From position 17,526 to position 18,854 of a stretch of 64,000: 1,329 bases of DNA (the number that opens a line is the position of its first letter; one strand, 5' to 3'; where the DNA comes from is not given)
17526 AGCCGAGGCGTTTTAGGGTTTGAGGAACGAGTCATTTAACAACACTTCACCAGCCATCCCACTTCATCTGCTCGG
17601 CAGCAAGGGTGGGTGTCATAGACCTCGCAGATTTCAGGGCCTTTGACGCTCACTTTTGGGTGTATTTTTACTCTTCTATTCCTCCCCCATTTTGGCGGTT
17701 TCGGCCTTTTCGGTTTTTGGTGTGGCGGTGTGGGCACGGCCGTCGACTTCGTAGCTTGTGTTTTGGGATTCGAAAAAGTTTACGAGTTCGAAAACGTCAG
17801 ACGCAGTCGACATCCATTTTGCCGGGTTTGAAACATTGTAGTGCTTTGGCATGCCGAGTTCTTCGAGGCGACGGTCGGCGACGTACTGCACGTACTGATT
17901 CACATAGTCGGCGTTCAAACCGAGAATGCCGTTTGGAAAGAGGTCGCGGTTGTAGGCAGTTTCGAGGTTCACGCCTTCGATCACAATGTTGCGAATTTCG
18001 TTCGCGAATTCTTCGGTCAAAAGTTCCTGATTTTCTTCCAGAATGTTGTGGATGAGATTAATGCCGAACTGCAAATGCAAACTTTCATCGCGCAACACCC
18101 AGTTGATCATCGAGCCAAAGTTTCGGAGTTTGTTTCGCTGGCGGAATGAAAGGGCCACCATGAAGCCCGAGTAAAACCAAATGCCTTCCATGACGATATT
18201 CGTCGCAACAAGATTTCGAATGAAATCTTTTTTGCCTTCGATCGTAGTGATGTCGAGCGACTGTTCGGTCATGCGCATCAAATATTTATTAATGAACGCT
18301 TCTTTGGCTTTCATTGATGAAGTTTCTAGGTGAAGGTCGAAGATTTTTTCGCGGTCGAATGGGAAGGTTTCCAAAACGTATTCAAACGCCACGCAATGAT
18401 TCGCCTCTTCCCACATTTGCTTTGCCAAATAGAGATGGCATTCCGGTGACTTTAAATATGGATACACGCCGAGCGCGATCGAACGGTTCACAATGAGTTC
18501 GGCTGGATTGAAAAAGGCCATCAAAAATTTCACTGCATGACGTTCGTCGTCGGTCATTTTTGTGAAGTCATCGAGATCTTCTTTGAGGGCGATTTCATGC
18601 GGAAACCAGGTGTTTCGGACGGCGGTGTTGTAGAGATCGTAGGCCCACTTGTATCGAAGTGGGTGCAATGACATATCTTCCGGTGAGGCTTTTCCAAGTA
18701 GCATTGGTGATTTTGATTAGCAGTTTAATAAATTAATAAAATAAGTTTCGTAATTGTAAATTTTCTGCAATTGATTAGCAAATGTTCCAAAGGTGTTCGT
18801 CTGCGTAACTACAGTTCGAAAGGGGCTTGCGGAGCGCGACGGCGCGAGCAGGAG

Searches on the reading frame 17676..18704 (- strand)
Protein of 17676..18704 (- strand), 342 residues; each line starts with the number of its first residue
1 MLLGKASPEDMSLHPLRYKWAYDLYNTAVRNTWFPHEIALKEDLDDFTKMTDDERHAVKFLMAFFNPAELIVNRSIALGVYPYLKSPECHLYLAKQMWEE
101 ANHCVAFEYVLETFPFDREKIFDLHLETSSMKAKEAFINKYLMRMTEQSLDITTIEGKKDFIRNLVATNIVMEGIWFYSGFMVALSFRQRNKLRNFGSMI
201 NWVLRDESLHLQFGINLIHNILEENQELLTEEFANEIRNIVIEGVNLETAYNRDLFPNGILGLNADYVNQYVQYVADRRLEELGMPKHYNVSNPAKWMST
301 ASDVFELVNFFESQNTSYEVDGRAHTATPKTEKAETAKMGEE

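Call 44: search_protein_families(library=pfam, proteins=[window:17676-18704:-], max_evalue=0.01)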
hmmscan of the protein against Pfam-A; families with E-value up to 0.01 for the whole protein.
window:17676-18704:- (342 aa): 1 family
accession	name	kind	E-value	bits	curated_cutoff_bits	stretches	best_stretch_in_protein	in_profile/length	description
PF00268.27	Ribonuc_red_sm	-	2.8e-76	257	33.6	1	12-294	3-281/281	Ribonucleotide reductase, small chain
